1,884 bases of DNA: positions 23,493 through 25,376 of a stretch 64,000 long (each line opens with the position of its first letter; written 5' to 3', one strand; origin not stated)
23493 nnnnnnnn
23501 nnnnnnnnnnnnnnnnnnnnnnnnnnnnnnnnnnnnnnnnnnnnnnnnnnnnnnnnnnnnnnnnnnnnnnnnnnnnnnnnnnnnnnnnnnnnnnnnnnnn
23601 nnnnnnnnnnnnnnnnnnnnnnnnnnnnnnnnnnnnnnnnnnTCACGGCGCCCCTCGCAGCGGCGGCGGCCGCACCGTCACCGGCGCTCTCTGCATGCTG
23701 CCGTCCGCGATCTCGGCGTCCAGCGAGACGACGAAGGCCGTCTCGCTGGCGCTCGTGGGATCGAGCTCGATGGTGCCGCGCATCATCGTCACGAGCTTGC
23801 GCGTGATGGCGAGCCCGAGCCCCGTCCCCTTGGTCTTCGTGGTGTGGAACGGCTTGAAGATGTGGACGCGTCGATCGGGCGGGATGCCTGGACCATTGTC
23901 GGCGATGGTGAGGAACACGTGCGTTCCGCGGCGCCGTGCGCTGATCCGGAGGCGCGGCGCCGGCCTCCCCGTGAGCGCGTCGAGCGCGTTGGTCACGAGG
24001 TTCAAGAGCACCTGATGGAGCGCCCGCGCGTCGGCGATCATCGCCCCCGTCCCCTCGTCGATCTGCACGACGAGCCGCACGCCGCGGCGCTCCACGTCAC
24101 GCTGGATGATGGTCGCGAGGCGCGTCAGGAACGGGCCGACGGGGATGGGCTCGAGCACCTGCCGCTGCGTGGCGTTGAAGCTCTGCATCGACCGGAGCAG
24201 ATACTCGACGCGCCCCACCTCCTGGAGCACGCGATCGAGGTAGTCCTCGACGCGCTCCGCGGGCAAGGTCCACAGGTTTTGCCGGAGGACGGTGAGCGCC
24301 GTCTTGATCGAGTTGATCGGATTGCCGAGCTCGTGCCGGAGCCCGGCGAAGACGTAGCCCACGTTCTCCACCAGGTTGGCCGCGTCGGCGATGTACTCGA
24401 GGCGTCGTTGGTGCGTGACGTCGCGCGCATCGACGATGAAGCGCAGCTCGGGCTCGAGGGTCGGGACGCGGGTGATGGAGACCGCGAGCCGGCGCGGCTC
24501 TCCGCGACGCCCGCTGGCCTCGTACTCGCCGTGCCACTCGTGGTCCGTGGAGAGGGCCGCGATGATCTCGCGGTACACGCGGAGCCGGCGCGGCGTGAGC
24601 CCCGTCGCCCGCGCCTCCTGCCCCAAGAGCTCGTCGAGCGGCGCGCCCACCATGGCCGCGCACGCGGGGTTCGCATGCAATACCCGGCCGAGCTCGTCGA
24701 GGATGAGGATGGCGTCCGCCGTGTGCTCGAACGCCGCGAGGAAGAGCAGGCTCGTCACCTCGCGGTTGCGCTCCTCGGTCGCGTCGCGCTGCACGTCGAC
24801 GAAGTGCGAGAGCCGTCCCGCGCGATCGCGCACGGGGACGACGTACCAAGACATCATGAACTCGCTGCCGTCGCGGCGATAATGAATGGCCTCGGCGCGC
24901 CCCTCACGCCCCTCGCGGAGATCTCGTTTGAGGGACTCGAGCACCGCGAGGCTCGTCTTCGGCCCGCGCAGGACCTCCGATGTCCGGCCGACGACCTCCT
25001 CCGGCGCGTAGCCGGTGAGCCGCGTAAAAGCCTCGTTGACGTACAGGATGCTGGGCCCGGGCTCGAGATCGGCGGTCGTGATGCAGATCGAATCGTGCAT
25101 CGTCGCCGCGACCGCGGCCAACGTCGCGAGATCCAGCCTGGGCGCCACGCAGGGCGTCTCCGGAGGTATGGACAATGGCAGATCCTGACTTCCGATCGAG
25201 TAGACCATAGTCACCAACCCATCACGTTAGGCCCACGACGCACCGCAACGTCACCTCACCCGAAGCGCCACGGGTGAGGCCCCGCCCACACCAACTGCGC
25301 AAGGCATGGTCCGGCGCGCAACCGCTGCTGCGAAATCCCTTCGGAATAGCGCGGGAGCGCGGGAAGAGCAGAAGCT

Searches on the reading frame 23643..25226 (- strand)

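Call 31: search_protein_families(library=pfam, proteins=[window:23643-25226:-], max_evalue=0.001)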
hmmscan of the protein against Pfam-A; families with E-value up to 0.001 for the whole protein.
window:23643-25226:- (527 aa): 8 families
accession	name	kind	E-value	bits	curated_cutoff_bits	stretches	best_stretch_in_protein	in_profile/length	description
PF02518.31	HATPase_c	-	6.4e-26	91.4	26.4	1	399-505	2-110/111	Histidine kinase-, DNA gyrase B-, and HSP90-like ATPase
PF00989.32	PAS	-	4.7e-22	78.6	22.6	2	40-148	7-112/113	PAS fold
PF13426.13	PAS_9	-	1.2e-21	77.4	27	2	46-151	3-103/103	PAS domain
PF08448.16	PAS_4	-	1.4e-17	64.3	23.1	2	166-275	1-110/110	PAS fold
PF13188.13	PAS_8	-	4.8e-14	52.1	21.8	2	162-202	3-40/65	PAS domain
PF08447.18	PAS_3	-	1.2e-12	48.3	25.6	1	60-143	1-86/89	PAS fold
PF00512.31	HisKA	-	6.1e-08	33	26.9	1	292-347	5-57/66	His Kinase A (phospho-acceptor) domain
PF13581.12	HATPase_c_2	-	0.00094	19.6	27.4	0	420-480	50-110/127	Histidine kinase-like ATPase domain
